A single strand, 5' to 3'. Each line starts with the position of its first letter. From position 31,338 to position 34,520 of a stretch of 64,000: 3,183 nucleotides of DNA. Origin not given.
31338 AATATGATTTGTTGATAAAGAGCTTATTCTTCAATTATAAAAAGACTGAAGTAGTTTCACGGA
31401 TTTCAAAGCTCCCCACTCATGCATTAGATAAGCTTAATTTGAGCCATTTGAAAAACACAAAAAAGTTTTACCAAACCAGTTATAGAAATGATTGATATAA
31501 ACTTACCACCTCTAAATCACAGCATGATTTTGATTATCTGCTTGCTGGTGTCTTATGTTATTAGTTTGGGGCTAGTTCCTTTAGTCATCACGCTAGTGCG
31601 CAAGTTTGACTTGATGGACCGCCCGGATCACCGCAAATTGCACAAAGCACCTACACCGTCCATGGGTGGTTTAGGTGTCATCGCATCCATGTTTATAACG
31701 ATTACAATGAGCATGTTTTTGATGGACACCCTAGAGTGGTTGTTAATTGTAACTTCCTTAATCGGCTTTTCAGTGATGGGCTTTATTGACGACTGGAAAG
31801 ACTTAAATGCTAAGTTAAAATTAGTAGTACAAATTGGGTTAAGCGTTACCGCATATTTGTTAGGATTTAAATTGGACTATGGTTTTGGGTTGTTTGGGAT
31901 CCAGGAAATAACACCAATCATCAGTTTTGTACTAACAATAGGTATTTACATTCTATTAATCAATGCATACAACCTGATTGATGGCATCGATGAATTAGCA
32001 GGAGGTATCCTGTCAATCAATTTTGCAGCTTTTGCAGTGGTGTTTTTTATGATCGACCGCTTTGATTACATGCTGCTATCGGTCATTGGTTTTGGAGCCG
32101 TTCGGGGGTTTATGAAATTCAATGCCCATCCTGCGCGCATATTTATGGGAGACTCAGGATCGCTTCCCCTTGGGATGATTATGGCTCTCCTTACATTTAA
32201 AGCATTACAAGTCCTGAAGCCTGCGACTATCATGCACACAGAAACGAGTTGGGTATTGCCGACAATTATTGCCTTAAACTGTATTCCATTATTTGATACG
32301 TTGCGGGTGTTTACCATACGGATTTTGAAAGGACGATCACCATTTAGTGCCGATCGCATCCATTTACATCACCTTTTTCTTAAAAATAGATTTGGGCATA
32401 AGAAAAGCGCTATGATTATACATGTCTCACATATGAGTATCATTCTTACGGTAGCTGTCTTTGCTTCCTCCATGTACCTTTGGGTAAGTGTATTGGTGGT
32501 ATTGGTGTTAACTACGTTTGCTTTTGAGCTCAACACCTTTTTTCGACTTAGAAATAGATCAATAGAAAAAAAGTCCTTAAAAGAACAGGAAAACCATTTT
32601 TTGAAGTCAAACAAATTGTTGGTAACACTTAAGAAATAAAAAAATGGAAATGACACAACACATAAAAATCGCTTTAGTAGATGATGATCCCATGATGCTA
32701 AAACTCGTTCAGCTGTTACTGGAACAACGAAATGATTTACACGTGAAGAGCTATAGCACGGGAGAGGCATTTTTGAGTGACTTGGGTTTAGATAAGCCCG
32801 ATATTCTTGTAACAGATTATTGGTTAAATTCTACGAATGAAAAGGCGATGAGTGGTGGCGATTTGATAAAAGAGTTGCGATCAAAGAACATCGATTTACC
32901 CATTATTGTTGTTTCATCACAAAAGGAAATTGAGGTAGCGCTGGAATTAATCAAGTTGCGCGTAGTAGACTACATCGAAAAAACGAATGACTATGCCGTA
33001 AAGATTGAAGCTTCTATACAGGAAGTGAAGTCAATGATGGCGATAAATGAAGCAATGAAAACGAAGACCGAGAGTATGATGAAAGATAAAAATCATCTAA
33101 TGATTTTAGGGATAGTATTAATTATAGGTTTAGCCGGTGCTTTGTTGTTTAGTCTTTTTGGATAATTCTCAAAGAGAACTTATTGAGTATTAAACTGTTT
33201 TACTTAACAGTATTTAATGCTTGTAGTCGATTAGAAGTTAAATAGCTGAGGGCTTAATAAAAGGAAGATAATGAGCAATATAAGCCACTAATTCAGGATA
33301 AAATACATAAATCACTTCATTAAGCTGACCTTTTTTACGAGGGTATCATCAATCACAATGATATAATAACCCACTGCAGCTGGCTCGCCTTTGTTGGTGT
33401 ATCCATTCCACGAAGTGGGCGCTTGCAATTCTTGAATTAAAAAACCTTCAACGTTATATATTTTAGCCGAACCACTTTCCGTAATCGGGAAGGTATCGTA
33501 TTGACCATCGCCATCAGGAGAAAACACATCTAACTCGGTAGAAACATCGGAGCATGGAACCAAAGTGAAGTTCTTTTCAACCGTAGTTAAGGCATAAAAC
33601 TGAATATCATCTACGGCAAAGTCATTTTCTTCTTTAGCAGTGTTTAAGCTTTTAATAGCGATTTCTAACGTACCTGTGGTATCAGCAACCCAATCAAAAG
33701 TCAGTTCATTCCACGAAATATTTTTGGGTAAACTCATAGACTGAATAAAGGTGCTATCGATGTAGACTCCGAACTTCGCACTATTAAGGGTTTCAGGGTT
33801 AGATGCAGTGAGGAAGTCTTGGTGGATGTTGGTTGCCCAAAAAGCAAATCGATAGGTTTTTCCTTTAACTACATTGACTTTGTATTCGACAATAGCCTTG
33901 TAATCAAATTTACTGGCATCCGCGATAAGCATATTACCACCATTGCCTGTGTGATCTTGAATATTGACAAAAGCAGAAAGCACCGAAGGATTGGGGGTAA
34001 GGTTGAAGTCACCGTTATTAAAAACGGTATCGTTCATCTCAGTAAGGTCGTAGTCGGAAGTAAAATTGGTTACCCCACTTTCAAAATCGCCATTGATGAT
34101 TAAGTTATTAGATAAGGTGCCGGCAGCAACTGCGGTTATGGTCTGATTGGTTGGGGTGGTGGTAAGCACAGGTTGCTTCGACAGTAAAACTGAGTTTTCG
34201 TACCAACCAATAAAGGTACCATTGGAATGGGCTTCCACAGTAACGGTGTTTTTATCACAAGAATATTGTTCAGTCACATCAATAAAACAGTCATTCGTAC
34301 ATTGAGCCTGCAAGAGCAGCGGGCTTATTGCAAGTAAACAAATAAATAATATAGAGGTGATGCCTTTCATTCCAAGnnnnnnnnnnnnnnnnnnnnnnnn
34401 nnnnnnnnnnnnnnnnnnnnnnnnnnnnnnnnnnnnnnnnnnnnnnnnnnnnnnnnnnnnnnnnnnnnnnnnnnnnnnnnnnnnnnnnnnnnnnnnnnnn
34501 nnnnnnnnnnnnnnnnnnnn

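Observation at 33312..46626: Two mirrored modules: sigma factor + anti-sigma-like protein ending in T9SS type-B (CHU_C)-like domain + CHU_C cargo + PorP/SprF, bracketing the pectate lyases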

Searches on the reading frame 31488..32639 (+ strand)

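Call 26: search_protein_families(library=pfam, proteins=[window:31488-32639:+], max_evalue=0.001)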
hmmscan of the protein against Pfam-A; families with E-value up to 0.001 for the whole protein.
window:31488-32639:+ (383 aa): 1 family
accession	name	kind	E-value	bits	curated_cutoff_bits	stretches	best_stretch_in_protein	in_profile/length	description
PF00953.26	Glycos_transf_4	-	1.3e-31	110.2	27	1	85-237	2-157/160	Glycosyl transferase family 4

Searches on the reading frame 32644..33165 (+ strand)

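Call 26: search_protein_families(library=pfam, proteins=[window:32644-33165:+], max_evalue=0.001)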
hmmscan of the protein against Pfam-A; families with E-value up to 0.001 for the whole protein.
window:32644-33165:+ (173 aa): 1 family
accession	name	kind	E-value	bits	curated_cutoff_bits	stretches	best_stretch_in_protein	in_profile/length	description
PF00072.30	Response_reg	-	2.2e-18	66.9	30.2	1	9-116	1-102/111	Response regulator receiver domain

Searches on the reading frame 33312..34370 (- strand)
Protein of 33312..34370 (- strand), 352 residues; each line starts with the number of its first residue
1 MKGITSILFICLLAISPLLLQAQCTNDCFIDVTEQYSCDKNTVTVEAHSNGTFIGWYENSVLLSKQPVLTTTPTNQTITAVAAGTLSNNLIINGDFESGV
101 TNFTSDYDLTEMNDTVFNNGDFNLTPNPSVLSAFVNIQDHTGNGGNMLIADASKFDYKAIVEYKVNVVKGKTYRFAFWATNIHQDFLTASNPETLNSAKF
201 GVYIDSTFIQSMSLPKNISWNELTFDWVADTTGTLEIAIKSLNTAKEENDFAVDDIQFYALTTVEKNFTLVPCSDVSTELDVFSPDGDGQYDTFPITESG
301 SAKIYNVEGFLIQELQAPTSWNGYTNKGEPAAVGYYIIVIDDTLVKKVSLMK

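Call 3: search_protein_families(library=pfam, proteins=[window:33312-34370:-], max_evalue=0.1)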
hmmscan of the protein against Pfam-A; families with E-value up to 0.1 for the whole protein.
window:33312-34370:- (352 aa): 4 families
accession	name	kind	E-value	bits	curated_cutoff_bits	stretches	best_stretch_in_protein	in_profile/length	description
PF13585.12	CHU_C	-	3e-05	24.5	27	1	281-341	5-71/86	CHU_C Type IX secretion signal domain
PF02018.23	CBM_4_9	-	0.0013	19.6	25.9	1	88-184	1-76/136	Carbohydrate binding domain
PF13860.13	FlgD_ig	-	0.027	14.9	27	0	317-340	47-73/79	FlgD Ig-like domain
PF17030.11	Beta_lactamase3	-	0.094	12.5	33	0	40-74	142-179/214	Putative beta-lactamase-like family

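Call 4: search_protein_families(library=ncbifam, proteins=[window:33312-34370:-], max_evalue=0.1)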
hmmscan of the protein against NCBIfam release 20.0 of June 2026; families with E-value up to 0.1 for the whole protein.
window:33312-34370:- (352 aa): 2 families
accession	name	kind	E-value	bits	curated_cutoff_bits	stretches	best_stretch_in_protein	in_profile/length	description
TIGR04362.1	choice_anch_C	subfamily_domain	1.7e-05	25.1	120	1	89-257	1-156/157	choice-of-anchor C family protein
TIGR04131.1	Bac_Flav_CTERM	domain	0.051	13.7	35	0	282-329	6-59/85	T9SS type B sorting domain-containing protein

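Call 84: find_homologous_proteins(query=window:33312-34370:-, max_evalue=0.001)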
Query window:33312-34370:- (352 aa): 7 proteins with E <= 0.001 among 2025 candidates.
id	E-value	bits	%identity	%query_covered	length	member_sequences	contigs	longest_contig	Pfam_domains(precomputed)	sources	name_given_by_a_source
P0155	3.3e-214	728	92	100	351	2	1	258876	-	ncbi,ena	-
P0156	1.8e-150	519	64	100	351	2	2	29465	PF13585.13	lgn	-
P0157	1.1e-148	513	64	100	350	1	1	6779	-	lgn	-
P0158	4.5e-123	429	88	63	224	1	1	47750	-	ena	-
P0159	1.2e-101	358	72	62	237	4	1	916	-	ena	-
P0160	4.6e-64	235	38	94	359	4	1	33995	PF13585.13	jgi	jgi:hypothetical protein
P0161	3.2e-7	48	27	50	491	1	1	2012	PF13585.13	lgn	-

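Call 87: find_encoding_contigs(protein=P0160, flank=8000, max_places=2)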
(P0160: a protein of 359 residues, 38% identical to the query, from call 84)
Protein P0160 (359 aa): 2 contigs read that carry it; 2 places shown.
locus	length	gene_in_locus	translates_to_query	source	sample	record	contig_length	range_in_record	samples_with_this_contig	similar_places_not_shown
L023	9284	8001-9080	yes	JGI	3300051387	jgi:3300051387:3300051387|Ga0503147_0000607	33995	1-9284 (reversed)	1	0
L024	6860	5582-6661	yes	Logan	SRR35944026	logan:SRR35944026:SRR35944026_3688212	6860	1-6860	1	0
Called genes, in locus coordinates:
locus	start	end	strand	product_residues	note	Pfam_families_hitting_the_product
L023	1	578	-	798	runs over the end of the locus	PF13620:CarboxypepD_reg, PF13715:CarbopepD_reg_2, PF07715:Plug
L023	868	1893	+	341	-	PF01522:Polysacc_deac_1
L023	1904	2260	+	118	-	PF04237:YjbR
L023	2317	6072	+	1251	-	PF13229:Beta_helix, PF24595:DUF7619, PF18962:Por_Secre_tail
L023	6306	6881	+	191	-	PF04542:Sigma70_r2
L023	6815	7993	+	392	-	PF13585:CHU_C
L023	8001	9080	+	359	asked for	PF13585:CHU_C (weak)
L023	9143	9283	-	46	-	?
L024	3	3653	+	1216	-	?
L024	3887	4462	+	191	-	PF04542:Sigma70_r2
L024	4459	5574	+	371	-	PF13860:FlgD_ig (faint), PF13585:CHU_C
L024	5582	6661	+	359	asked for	PF13585:CHU_C (weak)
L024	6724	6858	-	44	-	?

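Call 91: predict_structure(alignment_id=A6)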
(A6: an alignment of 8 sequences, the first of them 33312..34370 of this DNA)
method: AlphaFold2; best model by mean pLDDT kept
length: 352 residues; sequences in the alignment: 8
mean_pLDDT: 68.3   pTM: 0.50
mean pLDDT of the five models: 68.3, 65.3, 64.9, 60.2, 60.1
residues with pLDDT >= 90: 12; 70-90: 199; 50-70: 65; < 50: 76
segments of 3 or more residues with pLDDT < 50: 1-3, 11-26, 86-103, 107-138
pLDDT, mean of each block of 10 residues (from residue 1): 49 37 52 83 84 82 89 88 56 36 44 41 37 43 57 62 75 78 73 81 84 83 80 82 70 73 79 65 56 75 80 84 83 81 72 63
secondary structure, 60 per line:
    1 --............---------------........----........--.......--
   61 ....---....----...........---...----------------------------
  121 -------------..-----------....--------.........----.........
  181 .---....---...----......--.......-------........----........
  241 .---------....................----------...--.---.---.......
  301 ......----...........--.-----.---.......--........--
elements in order: H3-14 E30-37 E42-49 E52-58 E61-64 E68-71 E76-86 E90-92 E147-150 E159-167 E172-181 H185-188 E199-204 E207-213 E221-228 E233-241 E251-270 E281-283 E294-306 E311-321 E334-340 E343-350

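Call 93: fold_search(model_id=the predicted structure, library=pdb)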
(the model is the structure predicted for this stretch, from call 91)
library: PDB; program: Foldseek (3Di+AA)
matches with E <= 10: 1790; with E <= 0.001: 75
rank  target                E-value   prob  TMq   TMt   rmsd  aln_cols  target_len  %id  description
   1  7jrl                  6.3e-06  1.00  0.25  0.21  25.5       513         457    8  The structure of CBM51-2 in complex with GlcNAc and INT domains from Clostridium perfringens ZmpB (released 2021-02-03)
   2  7jrm                  1.4e-05  1.00  0.28  0.23  25.7       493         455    8  The structure of CBM51-2 and INT domains from Clostridium perfringens ZmpB (released 2021-02-03)
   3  4es8_B                3.0e-05  0.99  0.18  0.20  12.6       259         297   12  Crystal Structure of the adhesin domain of Epf from Streptococcus pyogenes in P212121 (released 2012-09-19)
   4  6uwi_E                3.2e-05  1.00  0.23  0.13  13.0       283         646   11  Crystal structure of the Clostridium difficile translocase CDTb (released 2020-01-22)
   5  7js4                  3.5e-05  0.97  0.21  0.09  28.5       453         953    8  The structure of the M60 catalytic domain with the CBM51-1 and CBM51-2 domains from Clostridium perfringens ZmpB (released 2021-02-03)
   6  6uwi_A                3.7e-05  1.00  0.23  0.13  13.0       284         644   11  Crystal structure of the Clostridium difficile translocase CDTb (released 2020-01-22)
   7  6uwi_G                4.6e-05  0.99  0.20  0.12  14.5       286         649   12  Crystal structure of the Clostridium difficile translocase CDTb (released 2020-01-22)
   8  6uwi_D                4.9e-05  1.00  0.23  0.13  13.0       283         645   11  Crystal structure of the Clostridium difficile translocase CDTb (released 2020-01-22)
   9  7kwb_A                4.9e-05  0.99  0.24  0.21  28.7       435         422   11  Surface glycan-binding protein B from Bacteroides thetaiotaomicron (released 2021-02-17)
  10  8xmz_A                6.1e-05  1.00  0.29  0.65   5.3       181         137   15  Crystal structure of a novel porphyran-binding carbohydrate binding module (released 2024-01-17)
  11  4es9_B                7.5e-05  0.99  0.18  0.20  14.1       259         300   12  Crystal Structure of the adhesin domain of Epf from Streptococcus pyogenes in P21 (released 2012-09-19)
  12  6yf6_A                1.2e-04  1.00  0.23  0.53   3.0       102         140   18  EclA C-terminal domain; sugar-binding protein (released 2021-04-07)
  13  5g56                  1.3e-04  1.00  0.25  0.13  12.3       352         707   10  THE TETRA-MODULAR CELLULOSOMAL ARABINOXYLANASE CtXyl5A STRUCTURE AS REVEALED BY X-RAY CRYSTALLOGRAPHY (released 2016-06-29)
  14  6uwr_A                1.3e-04  0.96  0.22  0.13  22.4       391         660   11  Clostridium difficile binary toxin translocase CDTb in asymmetric tetradecamer conformation (released 2020-01-22)
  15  6yf6_B                1.4e-04  1.00  0.23  0.52   3.1       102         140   19  EclA C-terminal domain; sugar-binding protein (released 2021-04-07)
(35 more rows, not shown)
